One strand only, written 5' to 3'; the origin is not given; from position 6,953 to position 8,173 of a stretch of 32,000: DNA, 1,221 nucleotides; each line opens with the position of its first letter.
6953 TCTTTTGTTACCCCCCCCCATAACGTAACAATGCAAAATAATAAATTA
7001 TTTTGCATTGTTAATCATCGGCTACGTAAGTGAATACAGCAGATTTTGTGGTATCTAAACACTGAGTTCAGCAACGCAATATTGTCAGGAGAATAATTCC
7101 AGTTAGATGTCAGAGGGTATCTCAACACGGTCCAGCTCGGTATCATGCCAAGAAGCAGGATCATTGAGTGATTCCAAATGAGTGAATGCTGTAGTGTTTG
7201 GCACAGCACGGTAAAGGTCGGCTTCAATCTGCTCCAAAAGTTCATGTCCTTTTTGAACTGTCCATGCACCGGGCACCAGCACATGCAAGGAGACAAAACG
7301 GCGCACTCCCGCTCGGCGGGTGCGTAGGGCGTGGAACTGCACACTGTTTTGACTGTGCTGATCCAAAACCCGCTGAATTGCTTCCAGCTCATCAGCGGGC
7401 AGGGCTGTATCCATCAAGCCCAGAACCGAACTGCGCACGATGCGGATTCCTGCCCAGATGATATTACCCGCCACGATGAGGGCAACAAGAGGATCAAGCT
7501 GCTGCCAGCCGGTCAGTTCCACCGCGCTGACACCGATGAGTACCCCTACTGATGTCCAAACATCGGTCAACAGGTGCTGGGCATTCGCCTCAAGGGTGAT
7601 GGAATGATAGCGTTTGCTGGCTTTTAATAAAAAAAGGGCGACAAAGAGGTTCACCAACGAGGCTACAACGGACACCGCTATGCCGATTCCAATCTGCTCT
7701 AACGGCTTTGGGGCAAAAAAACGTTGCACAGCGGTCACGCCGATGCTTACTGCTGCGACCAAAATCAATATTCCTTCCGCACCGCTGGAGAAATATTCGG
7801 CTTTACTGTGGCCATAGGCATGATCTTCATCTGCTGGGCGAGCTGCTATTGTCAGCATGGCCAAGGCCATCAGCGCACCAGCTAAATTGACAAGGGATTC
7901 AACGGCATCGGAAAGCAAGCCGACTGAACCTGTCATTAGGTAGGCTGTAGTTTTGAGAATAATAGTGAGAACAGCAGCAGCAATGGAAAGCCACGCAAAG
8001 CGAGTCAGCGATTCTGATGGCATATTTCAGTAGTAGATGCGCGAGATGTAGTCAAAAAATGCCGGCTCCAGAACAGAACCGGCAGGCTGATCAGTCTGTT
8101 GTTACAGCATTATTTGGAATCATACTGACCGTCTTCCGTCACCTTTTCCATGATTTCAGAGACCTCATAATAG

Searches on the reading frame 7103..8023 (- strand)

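Call 71: search_protein_families(library=pfam, max_evalue=0.001, proteins=[window:7103-8023:-])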
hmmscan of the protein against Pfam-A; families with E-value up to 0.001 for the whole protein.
window:7103-8023:- (306 aa): 2 families
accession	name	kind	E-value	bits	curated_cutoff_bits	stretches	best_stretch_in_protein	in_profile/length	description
PF01545.26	Cation_efflux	-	2.5e-44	151.9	26.6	1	11-204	2-198/198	Cation efflux family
PF16916.11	ZT_dimer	-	2.5e-18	66.3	26.7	1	208-285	1-77/78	Dimerisation domain of Zinc Transporter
